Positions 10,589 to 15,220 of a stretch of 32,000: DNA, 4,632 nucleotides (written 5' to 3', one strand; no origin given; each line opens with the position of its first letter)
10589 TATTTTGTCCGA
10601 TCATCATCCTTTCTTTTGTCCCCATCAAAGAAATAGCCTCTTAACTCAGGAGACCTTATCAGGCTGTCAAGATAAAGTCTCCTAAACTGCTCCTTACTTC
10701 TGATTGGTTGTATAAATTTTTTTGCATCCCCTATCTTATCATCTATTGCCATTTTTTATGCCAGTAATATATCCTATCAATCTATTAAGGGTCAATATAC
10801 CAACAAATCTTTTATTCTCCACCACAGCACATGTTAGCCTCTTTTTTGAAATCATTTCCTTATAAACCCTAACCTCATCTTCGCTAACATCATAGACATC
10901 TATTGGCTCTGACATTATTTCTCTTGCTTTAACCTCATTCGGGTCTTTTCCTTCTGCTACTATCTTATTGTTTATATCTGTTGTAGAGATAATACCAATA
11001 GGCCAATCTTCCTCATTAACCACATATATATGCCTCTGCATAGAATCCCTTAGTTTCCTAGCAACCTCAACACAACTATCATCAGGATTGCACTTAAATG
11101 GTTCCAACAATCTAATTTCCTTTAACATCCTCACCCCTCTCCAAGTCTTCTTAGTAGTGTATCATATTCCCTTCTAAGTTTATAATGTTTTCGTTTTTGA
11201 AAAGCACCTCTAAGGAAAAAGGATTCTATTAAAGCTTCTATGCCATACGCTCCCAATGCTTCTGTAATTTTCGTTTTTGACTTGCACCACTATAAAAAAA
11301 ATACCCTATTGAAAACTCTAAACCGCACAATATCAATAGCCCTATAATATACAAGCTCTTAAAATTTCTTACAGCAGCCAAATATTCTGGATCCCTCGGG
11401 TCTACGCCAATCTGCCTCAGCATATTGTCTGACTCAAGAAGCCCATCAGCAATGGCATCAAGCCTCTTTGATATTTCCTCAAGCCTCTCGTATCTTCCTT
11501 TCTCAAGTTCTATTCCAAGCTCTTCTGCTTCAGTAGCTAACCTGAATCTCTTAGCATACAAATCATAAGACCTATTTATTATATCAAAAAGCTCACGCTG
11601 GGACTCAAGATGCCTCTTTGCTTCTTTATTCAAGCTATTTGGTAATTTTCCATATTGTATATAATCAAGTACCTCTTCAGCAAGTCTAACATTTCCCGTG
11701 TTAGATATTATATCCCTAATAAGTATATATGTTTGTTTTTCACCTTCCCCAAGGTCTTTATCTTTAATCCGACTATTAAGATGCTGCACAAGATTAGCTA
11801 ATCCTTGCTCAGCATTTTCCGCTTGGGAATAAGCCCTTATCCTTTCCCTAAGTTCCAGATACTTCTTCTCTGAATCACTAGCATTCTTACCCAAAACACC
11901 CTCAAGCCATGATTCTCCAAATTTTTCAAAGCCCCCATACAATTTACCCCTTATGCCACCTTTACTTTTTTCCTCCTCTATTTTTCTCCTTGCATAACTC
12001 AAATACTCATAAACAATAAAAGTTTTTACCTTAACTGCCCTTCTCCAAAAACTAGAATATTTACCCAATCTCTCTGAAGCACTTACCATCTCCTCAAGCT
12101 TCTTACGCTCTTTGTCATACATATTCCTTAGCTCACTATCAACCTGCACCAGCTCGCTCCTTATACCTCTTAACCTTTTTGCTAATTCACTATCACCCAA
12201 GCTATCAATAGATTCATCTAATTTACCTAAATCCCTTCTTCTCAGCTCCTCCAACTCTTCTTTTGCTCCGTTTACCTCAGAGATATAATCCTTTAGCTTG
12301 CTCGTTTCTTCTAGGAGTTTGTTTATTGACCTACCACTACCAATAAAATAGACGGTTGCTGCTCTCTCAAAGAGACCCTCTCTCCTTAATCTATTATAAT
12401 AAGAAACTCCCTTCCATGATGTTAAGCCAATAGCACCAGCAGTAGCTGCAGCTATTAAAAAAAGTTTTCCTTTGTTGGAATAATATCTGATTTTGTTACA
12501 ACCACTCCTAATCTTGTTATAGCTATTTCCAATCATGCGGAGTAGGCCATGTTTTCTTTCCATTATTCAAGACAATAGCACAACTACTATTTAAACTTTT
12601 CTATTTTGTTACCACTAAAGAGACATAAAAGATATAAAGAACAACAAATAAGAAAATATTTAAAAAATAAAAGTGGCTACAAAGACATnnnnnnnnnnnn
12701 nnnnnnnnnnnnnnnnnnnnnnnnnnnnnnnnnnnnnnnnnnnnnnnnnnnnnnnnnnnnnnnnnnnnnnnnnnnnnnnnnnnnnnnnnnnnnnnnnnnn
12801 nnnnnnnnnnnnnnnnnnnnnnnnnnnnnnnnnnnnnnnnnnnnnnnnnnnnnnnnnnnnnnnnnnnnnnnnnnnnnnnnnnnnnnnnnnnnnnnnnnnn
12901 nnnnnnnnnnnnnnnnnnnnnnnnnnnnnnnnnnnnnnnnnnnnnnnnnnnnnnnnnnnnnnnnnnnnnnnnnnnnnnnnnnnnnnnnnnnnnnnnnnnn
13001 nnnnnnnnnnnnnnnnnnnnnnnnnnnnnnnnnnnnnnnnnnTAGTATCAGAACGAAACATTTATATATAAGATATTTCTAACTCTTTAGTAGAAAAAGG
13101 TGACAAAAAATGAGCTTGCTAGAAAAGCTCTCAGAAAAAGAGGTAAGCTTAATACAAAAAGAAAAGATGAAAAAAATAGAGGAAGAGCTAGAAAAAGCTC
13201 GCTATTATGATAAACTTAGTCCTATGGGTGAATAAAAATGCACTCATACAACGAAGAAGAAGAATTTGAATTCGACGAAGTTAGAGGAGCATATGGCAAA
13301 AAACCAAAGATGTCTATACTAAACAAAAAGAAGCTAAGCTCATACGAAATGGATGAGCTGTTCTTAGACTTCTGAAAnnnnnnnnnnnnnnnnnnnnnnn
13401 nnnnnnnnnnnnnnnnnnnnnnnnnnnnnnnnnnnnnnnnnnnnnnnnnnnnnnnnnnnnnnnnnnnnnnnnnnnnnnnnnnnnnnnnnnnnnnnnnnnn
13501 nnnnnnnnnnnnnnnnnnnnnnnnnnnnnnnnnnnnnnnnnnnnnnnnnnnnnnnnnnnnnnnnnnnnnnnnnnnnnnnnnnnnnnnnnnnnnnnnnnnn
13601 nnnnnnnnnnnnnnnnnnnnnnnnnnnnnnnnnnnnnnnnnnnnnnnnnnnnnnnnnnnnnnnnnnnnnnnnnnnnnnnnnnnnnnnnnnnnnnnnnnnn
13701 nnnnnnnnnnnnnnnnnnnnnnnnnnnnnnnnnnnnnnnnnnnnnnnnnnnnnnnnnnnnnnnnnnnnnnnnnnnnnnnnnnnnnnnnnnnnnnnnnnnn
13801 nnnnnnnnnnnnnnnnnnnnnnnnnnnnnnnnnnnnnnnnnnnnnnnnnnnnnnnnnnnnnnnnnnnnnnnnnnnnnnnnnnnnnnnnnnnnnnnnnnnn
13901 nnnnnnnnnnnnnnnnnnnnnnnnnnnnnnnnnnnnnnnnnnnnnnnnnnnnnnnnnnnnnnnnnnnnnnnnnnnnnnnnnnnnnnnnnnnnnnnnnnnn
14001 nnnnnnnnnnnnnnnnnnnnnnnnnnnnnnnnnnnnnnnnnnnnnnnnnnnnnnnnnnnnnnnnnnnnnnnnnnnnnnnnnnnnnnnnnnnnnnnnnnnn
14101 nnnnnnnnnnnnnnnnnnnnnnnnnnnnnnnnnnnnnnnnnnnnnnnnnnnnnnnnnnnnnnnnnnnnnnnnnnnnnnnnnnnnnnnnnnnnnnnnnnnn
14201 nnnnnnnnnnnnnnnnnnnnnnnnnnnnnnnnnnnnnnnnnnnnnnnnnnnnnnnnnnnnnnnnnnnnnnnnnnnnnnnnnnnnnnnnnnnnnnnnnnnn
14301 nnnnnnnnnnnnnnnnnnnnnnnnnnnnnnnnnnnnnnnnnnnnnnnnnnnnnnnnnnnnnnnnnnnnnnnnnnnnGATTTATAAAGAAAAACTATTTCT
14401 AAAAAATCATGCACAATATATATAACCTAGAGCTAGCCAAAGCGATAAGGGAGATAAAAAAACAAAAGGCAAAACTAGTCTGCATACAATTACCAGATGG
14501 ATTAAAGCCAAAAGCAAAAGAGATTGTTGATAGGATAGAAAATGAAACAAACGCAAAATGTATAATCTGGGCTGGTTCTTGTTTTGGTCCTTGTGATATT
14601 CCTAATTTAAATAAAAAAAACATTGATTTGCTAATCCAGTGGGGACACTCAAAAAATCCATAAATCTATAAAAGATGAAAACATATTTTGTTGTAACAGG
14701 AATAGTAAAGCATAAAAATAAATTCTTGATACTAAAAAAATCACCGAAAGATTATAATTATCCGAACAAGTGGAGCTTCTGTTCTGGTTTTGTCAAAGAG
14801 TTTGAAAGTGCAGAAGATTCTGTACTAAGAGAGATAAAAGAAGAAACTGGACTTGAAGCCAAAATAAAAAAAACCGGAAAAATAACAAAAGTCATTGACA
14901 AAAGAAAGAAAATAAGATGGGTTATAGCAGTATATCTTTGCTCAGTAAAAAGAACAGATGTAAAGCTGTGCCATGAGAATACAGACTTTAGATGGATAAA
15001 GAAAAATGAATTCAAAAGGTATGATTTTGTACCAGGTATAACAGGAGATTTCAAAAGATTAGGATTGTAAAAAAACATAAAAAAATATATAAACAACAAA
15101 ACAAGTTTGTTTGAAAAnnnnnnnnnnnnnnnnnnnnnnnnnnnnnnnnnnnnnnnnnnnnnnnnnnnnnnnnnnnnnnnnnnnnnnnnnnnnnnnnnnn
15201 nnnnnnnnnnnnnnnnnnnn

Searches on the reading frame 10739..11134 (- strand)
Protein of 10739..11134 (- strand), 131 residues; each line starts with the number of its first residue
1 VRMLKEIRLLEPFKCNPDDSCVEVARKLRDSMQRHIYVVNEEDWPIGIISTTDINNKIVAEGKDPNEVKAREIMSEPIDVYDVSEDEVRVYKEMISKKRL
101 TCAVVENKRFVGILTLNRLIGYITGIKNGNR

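Call 8: search_protein_families(library=pfam, proteins=[window:10739-11134:-])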
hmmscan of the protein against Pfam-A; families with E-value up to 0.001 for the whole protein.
window:10739-11134:- (131 aa): 1 family
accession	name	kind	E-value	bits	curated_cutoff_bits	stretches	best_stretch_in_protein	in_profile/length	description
PF00571.33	CBS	-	2.8e-14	53.6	24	2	11-58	8-55/57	CBS domain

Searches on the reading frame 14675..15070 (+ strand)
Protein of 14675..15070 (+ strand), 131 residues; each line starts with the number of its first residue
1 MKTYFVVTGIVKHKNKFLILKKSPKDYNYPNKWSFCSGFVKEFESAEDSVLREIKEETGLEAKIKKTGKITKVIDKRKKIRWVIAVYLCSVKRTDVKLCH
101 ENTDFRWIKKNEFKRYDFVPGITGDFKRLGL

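Call 8: search_protein_families(library=pfam, proteins=[window:14675-15070:+])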
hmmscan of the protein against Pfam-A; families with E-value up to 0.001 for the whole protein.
window:14675-15070:+ (131 aa): 2 families
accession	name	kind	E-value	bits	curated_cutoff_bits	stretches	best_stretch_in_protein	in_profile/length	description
PF00293.34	NUDIX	-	1.7e-14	54.4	21.1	1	9-118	7-123/134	NUDIX domain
PF14815.12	NUDIX_4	-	1e-06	28.9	35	1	8-119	3-104/113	NUDIX domain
